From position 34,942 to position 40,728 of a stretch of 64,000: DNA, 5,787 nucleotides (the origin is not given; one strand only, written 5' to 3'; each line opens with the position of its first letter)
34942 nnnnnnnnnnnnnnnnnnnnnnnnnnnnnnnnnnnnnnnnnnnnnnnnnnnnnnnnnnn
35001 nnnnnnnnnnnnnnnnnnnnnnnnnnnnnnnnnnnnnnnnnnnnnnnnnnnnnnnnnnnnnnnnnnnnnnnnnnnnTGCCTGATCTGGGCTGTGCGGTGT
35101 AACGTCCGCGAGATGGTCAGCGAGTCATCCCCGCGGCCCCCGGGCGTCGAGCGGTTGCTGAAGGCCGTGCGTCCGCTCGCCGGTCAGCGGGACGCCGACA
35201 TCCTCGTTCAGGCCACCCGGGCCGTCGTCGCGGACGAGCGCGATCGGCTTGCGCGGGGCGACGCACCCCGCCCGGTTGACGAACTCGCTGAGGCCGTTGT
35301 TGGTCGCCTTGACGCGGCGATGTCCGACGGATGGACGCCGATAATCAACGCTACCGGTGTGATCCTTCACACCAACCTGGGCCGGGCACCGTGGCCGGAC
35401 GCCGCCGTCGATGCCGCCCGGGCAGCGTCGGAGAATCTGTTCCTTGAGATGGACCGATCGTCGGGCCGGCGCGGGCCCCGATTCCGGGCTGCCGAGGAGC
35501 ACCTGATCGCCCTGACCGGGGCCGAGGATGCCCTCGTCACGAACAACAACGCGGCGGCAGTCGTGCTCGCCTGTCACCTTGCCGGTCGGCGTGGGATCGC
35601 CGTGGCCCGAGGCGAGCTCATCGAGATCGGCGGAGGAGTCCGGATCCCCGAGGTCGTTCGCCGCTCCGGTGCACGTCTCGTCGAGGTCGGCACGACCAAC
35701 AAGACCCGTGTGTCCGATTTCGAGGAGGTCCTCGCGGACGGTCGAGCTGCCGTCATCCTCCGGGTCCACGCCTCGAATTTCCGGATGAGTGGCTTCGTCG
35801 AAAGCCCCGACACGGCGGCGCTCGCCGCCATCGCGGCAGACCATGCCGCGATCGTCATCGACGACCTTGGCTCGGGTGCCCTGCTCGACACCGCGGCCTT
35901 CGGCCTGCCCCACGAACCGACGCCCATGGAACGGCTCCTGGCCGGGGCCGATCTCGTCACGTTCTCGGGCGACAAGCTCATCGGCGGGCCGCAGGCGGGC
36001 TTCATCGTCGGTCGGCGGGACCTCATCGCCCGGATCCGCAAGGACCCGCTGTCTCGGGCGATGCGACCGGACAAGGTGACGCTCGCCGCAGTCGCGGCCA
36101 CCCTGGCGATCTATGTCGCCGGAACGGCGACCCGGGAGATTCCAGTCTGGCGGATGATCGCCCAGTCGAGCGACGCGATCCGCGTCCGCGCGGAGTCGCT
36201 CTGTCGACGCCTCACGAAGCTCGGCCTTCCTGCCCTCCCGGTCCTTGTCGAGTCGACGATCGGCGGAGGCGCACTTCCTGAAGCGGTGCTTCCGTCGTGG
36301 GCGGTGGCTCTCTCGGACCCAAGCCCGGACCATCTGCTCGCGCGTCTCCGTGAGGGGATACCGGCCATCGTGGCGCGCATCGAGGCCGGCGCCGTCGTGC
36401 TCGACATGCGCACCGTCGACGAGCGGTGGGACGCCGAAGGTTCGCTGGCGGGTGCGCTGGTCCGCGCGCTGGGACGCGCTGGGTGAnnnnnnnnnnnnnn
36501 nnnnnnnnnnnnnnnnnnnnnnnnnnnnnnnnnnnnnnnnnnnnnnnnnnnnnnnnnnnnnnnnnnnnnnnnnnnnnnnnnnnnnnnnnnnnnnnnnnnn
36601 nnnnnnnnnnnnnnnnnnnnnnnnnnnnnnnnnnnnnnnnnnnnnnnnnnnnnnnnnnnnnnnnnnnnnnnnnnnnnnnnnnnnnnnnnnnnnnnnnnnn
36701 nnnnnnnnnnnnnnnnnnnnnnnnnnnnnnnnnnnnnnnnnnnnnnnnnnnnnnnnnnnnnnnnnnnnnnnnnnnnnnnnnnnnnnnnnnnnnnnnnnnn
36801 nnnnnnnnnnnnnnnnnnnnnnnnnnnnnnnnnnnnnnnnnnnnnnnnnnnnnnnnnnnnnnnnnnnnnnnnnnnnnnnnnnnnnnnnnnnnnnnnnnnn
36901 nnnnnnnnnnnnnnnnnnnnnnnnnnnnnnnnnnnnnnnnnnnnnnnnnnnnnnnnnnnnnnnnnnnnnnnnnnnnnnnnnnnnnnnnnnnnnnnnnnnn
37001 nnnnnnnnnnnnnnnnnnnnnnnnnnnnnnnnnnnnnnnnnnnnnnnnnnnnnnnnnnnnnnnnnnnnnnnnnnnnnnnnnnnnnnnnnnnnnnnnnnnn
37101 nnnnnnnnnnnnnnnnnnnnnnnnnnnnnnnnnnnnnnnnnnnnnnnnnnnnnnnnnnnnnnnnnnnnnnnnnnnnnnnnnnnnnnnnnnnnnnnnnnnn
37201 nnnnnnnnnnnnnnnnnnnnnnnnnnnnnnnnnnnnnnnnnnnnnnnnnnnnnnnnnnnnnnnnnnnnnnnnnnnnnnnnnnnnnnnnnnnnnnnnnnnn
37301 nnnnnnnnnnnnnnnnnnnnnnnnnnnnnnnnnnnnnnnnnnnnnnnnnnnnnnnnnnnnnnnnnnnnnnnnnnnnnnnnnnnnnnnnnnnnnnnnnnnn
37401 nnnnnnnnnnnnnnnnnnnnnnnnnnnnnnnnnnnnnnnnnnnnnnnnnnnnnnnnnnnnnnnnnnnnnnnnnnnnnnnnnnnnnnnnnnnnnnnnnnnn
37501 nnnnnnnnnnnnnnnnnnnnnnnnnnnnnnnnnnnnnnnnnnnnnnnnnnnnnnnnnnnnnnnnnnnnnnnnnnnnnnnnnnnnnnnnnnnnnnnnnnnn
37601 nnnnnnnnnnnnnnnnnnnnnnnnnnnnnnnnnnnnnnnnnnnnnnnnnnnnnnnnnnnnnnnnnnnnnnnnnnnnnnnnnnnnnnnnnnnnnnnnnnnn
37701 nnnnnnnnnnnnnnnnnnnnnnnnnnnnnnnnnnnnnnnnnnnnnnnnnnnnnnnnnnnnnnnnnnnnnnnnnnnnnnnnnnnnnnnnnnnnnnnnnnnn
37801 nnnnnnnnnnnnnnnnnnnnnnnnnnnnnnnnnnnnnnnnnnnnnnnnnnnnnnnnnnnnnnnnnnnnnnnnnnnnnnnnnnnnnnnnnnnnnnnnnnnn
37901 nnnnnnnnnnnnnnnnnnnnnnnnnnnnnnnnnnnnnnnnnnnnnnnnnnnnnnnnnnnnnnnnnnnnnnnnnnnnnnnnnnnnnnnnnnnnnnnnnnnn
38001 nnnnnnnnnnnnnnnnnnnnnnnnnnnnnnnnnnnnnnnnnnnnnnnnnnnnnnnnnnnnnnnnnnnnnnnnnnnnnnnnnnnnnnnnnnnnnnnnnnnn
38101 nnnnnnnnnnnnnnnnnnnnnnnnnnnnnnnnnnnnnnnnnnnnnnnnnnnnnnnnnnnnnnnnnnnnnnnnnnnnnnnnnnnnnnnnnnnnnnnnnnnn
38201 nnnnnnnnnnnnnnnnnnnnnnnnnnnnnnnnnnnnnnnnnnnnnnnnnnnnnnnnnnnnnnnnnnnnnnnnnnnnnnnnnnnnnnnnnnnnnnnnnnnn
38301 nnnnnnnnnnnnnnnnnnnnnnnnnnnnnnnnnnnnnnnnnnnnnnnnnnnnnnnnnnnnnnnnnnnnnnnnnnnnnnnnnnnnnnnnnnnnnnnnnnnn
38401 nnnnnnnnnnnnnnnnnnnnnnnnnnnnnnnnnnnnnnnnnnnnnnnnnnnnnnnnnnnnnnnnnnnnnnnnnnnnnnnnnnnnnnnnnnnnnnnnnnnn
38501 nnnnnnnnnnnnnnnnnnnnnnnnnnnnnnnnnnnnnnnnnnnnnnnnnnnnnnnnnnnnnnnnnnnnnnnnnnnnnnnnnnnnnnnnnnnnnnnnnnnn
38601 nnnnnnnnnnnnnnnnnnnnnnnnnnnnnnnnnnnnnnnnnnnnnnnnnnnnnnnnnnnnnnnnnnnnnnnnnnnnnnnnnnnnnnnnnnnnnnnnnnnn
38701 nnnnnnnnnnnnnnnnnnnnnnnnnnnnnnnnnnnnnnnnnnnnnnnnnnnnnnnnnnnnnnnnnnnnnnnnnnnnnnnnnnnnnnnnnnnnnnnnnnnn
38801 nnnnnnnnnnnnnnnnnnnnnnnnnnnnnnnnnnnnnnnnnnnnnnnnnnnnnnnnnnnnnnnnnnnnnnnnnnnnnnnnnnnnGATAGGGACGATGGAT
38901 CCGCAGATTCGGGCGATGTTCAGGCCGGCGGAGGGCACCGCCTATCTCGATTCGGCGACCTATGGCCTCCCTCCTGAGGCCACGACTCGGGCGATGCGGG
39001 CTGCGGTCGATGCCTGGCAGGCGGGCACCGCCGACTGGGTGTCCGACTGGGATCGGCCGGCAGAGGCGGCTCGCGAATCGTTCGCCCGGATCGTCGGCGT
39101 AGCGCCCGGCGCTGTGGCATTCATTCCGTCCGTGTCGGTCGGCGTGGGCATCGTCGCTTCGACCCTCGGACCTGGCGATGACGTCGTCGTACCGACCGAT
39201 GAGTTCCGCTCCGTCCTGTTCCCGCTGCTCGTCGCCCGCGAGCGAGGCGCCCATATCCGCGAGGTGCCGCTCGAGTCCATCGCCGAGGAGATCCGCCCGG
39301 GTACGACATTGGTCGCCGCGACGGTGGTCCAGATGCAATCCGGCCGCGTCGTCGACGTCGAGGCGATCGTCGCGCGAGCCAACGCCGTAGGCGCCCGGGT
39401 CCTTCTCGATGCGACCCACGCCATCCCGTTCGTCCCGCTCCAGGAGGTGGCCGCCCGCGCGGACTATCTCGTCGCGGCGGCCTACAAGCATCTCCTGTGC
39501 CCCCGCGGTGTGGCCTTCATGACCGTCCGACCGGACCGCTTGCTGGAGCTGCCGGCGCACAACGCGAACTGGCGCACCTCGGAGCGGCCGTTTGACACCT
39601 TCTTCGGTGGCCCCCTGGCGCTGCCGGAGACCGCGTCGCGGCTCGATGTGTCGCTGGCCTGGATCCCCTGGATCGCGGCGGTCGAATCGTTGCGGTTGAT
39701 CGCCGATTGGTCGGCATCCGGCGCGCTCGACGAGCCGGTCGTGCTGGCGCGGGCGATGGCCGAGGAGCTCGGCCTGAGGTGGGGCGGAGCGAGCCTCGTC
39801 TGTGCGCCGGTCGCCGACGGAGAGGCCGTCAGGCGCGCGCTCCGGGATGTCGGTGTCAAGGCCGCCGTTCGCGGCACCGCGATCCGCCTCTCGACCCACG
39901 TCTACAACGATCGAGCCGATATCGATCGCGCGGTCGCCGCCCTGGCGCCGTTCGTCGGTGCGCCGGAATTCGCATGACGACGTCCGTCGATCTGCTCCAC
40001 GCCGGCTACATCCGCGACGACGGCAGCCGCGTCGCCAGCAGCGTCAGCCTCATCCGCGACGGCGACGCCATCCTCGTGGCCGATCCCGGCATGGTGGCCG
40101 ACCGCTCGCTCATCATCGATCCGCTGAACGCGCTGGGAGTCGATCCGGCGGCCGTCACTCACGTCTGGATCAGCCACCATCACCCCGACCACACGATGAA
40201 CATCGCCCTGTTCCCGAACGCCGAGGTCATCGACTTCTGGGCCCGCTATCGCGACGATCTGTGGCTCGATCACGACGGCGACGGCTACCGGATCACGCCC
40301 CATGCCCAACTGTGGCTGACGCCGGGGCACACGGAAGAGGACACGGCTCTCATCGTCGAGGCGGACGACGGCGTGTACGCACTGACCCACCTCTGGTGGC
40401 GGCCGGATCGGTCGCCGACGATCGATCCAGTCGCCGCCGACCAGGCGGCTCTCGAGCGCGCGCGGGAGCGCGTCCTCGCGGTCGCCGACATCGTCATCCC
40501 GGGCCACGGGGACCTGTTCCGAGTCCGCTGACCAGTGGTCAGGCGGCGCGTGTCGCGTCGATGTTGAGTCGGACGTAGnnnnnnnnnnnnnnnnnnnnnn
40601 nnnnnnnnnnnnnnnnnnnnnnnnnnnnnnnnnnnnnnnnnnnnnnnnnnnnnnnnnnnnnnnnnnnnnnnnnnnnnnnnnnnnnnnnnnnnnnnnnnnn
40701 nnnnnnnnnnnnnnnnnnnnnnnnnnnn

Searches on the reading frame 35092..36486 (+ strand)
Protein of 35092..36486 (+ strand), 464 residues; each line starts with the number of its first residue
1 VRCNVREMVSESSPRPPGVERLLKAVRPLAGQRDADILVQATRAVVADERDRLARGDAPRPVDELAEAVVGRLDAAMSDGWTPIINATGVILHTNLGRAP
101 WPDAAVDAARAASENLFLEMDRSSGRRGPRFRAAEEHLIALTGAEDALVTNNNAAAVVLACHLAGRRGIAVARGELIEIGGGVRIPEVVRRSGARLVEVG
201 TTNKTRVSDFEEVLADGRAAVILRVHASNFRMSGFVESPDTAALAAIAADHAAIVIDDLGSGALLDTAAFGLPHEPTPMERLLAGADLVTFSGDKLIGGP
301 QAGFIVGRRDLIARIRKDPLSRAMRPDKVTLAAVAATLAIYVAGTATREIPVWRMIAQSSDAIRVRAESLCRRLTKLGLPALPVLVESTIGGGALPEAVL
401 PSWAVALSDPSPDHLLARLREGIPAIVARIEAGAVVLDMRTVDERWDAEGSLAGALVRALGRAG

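Call 8: search_protein_families(library=pfam, proteins=[window:35092-36486:+])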
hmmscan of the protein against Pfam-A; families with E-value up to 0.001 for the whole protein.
window:35092-36486:+ (464 aa): 1 family
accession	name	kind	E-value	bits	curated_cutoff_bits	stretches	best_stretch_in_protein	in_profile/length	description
PF03841.19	SelA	-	1.6e-116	389.8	22.8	1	84-442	1-366/367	L-seryl-tRNA selenium transferase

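Call 20: search_protein_families(library=ncbifam, proteins=[window:35092-36486:+])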
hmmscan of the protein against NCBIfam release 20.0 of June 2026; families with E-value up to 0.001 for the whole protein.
window:35092-36486:+ (464 aa): 4 families
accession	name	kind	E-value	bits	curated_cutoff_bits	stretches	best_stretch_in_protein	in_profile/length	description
TIGR00474.1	selA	equivalog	1.5e-134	449.3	267.9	1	17-445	5-444/455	L-seryl-tRNA(Sec) selenium transferase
TIGR01437.1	selA_rel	subfamily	2e-15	56.6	385.3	1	83-343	9-259/363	DgaE family pyridoxal phosphate-dependent ammonia lyase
NF047797.1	glminPNH3LysDgaE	equivalog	1.7e-14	53.6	600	1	84-364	12-282/367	D-glucosaminate-6-phosphate ammonia lyase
TIGR03576.1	pyridox_MJ0158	hypoth_equivalog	1.6e-09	37.4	304.45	1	142-339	68-248/346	TIGR03576 family pyridoxal phosphate-dependent enzyme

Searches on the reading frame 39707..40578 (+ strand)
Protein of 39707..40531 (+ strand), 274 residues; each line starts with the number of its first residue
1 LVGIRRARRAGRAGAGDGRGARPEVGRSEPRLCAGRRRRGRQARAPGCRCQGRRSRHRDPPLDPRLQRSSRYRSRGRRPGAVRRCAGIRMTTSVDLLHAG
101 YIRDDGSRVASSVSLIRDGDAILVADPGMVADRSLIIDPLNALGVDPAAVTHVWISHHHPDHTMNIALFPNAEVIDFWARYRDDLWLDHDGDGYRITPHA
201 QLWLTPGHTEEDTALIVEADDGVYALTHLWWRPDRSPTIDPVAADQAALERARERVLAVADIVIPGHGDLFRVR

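Call 58: search_protein_families(library=pfam, proteins=[window:39707-40531:+, window:39802-40578:+], max_evalue=0.001)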
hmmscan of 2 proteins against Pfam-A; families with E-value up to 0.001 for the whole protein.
window:39707-40531:+ (274 aa): 1 family
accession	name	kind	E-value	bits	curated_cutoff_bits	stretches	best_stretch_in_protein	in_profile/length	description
PF00753.33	Lactamase_B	-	2.2e-11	44.5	22.7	1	109-262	4-150/196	Metallo-beta-lactamase superfamily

window:39802-40578:+ (258 aa): 0 families
